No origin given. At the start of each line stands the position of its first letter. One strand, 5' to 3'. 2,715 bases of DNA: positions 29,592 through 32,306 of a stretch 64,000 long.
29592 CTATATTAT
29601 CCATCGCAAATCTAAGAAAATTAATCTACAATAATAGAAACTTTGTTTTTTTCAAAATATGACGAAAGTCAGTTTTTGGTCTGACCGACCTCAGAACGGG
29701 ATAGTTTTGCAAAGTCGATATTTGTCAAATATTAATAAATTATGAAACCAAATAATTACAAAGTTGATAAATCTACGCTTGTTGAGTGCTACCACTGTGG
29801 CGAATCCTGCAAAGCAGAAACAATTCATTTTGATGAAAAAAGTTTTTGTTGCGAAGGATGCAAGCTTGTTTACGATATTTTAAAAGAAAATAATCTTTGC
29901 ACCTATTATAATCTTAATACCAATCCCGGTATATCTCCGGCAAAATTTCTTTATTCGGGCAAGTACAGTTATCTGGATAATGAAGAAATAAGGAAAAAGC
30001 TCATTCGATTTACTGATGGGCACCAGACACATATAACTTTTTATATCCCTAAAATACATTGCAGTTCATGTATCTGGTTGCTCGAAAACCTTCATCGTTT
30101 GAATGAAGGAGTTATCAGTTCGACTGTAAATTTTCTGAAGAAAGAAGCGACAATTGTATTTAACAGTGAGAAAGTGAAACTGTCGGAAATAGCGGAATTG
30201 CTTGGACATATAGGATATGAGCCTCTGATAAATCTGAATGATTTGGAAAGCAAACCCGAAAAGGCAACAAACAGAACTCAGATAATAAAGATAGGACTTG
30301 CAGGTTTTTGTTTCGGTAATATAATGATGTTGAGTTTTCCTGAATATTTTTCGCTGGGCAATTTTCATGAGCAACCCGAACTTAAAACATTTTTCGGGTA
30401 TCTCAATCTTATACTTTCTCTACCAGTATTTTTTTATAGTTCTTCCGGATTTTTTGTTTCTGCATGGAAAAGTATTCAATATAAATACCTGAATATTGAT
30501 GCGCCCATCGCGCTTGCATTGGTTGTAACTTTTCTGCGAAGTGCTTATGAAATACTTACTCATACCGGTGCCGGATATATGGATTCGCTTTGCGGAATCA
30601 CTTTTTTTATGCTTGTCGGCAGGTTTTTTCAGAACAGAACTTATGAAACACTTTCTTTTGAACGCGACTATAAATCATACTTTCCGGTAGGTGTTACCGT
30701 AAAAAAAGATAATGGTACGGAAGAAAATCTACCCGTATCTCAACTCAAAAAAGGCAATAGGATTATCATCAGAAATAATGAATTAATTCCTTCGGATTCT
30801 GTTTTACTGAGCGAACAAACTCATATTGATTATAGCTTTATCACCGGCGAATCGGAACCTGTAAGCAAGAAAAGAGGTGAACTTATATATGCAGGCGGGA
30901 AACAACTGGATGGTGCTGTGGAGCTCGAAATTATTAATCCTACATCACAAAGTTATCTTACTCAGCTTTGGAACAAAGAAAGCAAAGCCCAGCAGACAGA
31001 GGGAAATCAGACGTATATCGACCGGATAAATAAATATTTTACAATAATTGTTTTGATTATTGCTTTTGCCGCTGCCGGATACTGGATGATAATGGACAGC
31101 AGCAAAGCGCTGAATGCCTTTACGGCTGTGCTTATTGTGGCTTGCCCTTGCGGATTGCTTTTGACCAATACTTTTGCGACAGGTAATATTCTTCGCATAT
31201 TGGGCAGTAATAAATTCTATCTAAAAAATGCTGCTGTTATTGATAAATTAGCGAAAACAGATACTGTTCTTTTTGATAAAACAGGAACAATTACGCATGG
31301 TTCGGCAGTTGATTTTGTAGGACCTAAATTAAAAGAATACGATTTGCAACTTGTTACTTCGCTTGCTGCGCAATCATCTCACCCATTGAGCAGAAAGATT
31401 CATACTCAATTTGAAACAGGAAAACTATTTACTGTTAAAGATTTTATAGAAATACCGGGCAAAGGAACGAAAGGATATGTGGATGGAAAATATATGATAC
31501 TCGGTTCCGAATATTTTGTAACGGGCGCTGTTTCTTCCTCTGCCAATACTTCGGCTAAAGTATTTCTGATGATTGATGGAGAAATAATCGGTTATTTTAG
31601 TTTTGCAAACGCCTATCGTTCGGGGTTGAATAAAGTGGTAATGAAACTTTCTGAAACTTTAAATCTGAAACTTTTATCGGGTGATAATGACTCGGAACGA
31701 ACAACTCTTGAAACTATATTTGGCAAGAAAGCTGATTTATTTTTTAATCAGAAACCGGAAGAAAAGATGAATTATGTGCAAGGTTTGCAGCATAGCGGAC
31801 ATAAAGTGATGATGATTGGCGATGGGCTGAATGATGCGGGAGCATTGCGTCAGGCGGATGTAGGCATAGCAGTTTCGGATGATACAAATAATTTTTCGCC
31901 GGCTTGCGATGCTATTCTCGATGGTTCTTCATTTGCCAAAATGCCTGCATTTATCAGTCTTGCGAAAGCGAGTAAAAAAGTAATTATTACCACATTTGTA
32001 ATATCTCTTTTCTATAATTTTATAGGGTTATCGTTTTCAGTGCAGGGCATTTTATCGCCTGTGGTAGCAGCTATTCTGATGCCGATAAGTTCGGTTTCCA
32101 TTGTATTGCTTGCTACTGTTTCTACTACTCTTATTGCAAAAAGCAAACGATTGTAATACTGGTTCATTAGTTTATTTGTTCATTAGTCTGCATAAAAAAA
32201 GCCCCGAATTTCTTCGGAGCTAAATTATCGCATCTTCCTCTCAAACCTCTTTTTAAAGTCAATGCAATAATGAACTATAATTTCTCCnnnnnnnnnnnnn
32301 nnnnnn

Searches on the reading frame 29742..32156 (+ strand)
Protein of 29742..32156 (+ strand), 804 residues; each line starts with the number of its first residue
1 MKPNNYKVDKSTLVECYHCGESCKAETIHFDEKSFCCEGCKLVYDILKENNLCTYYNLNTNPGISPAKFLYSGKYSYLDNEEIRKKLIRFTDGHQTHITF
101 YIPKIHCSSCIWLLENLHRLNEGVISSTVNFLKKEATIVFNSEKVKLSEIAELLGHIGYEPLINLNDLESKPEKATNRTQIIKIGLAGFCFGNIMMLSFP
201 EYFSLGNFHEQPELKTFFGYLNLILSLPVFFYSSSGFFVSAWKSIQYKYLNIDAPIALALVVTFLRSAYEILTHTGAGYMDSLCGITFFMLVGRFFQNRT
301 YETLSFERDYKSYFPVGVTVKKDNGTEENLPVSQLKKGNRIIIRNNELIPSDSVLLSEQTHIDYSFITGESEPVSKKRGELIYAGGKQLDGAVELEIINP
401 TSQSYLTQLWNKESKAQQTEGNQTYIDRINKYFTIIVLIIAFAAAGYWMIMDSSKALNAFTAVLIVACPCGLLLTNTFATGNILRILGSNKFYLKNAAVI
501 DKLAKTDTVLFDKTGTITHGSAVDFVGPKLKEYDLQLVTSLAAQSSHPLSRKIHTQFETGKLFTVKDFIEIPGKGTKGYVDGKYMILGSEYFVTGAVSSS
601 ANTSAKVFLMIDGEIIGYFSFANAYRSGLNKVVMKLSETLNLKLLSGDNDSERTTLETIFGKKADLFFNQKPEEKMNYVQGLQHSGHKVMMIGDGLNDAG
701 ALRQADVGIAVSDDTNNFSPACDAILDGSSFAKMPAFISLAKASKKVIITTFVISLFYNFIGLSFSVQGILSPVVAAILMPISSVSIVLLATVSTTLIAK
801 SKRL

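Call 56: search_protein_families(library=pfam, proteins=[window:29742-32156:+], max_evalue=0.001)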
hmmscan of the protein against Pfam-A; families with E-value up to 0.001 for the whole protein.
window:29742-32156:+ (804 aa): 5 families
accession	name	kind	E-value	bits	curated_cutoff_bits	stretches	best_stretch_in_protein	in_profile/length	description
PF00122.25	E1-E2_ATPase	-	3.4e-35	121.6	28.1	1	318-485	7-176/181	E1-E2 ATPase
PF00702.32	Hydrolase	-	1.2e-16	62.1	26.4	1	507-706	2-191/191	haloacid dehalogenase-like hydrolase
PF12156.14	ATPase-cat_bd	-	4.9e-13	50.1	27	1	15-91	1-85/86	Putative metal-binding domain of cation transport ATPase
PF00403.32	HMA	-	4.3e-08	33.9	24.8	1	99-160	1-62/62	Heavy-metal-associated domain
PF08282.18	Hydrolase_3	-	0.00047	20.4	20.9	0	679-727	196-244/255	haloacid dehalogenase-like hydrolase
